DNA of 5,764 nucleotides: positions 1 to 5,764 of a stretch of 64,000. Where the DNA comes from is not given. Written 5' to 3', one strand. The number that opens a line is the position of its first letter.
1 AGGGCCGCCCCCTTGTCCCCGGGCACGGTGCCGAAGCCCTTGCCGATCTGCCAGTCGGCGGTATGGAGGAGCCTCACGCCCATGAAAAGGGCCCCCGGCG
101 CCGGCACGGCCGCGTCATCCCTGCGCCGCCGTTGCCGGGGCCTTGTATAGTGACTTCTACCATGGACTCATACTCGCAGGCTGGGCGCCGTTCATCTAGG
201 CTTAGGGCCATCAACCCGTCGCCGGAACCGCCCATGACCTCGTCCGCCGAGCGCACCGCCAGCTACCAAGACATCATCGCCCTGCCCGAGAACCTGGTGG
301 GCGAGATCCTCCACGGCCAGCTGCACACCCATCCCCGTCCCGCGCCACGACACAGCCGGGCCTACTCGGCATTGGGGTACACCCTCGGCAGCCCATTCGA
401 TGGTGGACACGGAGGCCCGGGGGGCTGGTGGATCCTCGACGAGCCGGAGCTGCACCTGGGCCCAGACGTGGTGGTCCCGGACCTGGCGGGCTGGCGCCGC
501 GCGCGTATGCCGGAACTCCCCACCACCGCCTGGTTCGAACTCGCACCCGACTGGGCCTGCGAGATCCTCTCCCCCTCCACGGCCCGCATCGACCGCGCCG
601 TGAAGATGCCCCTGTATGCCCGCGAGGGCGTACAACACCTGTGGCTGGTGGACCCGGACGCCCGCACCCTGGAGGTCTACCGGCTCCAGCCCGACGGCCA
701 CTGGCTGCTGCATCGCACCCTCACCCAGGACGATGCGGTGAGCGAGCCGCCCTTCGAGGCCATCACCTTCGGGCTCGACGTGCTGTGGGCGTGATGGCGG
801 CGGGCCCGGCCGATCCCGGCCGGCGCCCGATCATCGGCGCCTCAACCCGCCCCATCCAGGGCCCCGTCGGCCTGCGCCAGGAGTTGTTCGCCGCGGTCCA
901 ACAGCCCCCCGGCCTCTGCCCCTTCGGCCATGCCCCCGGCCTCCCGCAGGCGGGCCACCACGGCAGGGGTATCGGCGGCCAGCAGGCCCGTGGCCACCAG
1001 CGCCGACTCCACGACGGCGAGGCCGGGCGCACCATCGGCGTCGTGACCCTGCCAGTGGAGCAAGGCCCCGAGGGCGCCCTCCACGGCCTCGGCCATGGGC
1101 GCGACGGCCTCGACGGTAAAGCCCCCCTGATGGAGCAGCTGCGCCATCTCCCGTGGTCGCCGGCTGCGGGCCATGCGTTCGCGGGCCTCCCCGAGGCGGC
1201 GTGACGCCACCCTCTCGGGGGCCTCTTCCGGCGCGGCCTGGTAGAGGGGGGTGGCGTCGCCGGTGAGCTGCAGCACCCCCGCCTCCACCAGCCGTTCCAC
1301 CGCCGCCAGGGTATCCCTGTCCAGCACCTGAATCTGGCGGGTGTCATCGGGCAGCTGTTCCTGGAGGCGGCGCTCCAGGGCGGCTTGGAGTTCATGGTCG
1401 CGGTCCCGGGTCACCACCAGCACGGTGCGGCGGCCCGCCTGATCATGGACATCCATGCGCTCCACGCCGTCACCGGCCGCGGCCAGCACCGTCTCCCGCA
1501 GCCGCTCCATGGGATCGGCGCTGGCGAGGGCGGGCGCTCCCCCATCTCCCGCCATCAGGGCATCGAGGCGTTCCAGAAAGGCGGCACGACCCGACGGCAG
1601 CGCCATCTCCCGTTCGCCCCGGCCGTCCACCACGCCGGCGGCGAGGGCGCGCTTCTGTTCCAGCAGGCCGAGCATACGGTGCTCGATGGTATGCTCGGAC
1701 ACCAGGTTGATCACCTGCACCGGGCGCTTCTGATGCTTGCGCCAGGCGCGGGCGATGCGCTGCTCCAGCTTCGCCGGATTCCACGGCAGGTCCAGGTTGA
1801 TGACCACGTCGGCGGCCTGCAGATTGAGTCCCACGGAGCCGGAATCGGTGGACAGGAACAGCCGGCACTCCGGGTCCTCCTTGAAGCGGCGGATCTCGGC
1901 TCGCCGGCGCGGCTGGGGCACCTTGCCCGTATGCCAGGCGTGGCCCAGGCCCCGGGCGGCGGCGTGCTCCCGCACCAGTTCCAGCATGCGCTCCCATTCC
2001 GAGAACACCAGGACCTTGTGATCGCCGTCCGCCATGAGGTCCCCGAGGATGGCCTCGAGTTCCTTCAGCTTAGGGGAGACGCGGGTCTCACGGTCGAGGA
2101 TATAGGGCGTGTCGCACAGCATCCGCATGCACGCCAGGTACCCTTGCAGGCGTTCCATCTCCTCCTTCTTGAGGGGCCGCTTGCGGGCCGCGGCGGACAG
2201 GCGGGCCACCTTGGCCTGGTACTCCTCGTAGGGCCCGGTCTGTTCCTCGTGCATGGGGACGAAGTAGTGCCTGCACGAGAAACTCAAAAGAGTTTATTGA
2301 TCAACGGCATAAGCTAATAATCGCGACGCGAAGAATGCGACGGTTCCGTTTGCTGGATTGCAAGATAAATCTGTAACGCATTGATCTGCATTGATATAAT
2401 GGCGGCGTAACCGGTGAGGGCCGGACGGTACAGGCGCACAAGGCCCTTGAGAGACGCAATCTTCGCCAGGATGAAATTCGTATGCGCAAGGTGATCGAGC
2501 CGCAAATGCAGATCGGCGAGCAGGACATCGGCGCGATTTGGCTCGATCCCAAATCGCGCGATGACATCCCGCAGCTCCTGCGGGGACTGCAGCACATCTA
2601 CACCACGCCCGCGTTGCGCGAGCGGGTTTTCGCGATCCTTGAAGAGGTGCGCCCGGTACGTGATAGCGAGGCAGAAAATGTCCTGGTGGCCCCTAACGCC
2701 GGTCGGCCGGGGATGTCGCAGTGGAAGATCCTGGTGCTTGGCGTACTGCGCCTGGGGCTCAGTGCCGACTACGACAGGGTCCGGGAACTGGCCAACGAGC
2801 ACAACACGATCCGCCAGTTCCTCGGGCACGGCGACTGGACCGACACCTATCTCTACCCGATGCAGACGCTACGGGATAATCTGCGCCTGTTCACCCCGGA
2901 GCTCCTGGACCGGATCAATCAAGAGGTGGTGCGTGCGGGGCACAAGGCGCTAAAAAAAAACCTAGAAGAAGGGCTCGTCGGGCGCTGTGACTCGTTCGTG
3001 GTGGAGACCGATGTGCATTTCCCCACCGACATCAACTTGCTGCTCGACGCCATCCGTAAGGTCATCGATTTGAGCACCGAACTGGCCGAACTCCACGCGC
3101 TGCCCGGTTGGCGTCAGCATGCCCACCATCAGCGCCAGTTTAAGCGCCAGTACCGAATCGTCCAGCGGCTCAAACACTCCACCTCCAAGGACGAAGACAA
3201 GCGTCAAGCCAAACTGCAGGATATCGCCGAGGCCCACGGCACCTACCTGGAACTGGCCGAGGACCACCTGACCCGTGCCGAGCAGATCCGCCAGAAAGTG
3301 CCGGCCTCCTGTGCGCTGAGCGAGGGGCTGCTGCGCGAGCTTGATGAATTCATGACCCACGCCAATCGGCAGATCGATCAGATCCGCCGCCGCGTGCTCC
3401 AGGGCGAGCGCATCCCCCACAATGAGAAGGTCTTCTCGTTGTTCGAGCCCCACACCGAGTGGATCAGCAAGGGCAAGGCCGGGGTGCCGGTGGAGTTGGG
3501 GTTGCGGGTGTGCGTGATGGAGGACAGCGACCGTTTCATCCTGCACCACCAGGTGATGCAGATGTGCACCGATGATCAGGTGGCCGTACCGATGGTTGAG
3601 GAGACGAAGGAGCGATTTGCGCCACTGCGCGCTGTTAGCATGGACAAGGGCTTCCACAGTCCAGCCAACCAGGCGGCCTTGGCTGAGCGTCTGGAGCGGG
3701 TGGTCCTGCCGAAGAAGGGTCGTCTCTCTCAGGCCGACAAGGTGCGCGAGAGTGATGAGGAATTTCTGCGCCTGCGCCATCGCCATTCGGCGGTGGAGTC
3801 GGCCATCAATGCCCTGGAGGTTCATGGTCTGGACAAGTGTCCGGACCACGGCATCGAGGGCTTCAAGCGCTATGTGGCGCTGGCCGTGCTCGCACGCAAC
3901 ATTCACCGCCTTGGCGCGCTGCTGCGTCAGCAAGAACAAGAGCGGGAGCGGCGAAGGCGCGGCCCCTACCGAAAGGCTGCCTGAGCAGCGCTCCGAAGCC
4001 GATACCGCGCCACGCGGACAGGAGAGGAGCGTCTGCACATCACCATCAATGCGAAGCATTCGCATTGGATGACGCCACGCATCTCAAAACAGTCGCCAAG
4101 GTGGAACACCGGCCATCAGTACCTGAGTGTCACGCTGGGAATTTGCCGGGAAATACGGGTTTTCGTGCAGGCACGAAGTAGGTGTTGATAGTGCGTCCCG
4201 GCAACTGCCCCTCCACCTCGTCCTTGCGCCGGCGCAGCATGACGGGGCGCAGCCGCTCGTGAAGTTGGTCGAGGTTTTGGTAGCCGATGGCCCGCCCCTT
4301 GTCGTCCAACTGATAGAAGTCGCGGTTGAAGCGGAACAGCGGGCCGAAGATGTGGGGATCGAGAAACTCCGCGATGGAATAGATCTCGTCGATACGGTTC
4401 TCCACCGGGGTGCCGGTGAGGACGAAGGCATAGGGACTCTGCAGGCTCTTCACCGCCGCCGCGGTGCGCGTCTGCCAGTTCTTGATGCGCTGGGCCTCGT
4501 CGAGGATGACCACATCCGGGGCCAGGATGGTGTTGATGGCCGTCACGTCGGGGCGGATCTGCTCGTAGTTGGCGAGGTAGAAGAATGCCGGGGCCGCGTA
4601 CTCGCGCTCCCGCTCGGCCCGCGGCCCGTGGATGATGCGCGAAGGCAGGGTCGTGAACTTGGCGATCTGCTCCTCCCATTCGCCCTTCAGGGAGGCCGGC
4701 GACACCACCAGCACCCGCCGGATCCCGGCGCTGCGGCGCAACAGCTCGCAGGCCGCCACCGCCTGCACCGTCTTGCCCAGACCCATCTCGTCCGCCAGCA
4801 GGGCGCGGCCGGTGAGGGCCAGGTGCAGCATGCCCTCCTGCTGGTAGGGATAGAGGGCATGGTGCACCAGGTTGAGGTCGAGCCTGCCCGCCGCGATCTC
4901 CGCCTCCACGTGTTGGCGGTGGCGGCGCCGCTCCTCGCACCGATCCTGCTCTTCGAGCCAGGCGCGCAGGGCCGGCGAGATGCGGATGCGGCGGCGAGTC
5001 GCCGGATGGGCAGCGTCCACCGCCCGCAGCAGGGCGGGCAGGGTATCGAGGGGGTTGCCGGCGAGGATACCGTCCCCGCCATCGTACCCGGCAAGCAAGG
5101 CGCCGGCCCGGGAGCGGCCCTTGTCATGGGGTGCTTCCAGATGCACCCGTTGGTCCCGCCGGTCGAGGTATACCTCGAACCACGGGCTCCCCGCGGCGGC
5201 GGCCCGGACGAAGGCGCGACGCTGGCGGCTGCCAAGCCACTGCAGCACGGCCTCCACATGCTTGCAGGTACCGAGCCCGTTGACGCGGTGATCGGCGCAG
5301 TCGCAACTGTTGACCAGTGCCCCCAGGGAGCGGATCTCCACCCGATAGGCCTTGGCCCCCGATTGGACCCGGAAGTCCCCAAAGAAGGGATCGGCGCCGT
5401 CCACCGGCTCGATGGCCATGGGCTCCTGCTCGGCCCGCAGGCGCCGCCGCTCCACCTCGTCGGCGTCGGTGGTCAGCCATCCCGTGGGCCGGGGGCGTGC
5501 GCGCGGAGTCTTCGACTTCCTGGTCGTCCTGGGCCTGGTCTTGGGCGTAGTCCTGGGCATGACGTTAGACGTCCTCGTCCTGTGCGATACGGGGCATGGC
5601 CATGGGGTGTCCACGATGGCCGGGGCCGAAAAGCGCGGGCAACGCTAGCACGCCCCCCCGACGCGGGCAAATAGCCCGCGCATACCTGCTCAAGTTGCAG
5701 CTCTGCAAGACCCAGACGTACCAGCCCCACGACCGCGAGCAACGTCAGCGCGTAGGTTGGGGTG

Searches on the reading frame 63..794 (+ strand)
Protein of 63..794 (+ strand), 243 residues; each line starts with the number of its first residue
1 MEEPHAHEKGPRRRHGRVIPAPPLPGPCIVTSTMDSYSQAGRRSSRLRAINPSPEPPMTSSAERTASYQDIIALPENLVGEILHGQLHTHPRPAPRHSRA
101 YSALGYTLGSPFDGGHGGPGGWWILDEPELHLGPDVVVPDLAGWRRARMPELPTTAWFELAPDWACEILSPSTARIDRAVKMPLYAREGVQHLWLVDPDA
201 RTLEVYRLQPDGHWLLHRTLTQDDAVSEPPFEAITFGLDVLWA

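Call 53: search_protein_families(library=pfam, proteins=[window:63-794:+], max_evalue=0.001)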
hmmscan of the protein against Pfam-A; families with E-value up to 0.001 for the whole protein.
window:63-794:+ (243 aa): 1 family
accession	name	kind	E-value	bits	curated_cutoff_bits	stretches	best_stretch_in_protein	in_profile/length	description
PF05685.18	Uma2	-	7.2e-25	87.9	27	1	81-233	16-165/172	Putative restriction endonuclease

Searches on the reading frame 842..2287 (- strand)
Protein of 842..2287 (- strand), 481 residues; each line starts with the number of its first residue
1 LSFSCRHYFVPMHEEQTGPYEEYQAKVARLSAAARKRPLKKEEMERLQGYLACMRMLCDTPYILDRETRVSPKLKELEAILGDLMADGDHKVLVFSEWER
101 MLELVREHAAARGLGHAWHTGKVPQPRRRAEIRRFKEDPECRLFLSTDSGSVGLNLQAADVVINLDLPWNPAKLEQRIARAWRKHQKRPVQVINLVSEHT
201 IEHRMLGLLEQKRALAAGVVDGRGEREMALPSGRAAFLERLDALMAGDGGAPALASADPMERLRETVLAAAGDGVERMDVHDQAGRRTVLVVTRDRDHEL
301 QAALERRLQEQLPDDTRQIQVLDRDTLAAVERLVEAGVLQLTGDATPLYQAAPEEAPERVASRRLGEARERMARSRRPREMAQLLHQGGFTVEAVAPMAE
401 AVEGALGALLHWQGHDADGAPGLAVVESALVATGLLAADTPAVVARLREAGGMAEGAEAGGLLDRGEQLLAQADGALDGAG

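Call 53: search_protein_families(library=pfam, proteins=[window:842-2287:-], max_evalue=0.001)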
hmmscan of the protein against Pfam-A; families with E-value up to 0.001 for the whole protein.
window:842-2287:- (481 aa): 1 family
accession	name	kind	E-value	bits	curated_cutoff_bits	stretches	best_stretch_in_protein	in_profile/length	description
PF00271.37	Helicase_C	-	7.3e-23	81.4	23.5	1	75-184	4-109/110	Helicase conserved C-terminal domain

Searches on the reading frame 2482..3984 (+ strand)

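Call 21: search_protein_families(library=pfam, proteins=[window:2482-3984:+])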
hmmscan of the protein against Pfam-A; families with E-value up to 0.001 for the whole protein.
window:2482-3984:+ (500 aa): 0 families

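Call 69: search_protein_families(library=ncbifam, proteins=[window:2482-3984:+], max_evalue=0.001)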
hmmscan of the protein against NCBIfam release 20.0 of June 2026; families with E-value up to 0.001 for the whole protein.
window:2482-3984:+ (500 aa): 2 families
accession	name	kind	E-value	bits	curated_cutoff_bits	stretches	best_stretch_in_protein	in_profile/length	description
NF033593.1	transpos_ISNCY_1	equivalog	1.1e-162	541.8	325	1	21-478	1-443/444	ISNCY family transposase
NF033578.1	transpos_IS5_1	equivalog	3.4e-26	92.3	275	1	136-477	106-416/419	IS5 family transposase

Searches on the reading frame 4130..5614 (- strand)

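Call 21: search_protein_families(library=pfam, proteins=[window:4130-5614:-])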
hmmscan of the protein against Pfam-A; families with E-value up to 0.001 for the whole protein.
window:4130-5614:- (494 aa): 3 families
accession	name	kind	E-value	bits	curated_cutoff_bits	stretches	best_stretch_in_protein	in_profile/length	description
PF00176.29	SNF2-rel_dom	-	7.2e-40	137.3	24.9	1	269-482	18-240/290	SNF2-related domain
PF04851.21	ResIII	-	5.4e-08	33.3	22.5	1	253-404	3-163/164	Type III restriction enzyme, res subunit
PF00270.35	DEAD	-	0.00075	19.7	26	0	256-404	2-161/167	DEAD/DEAH box helicase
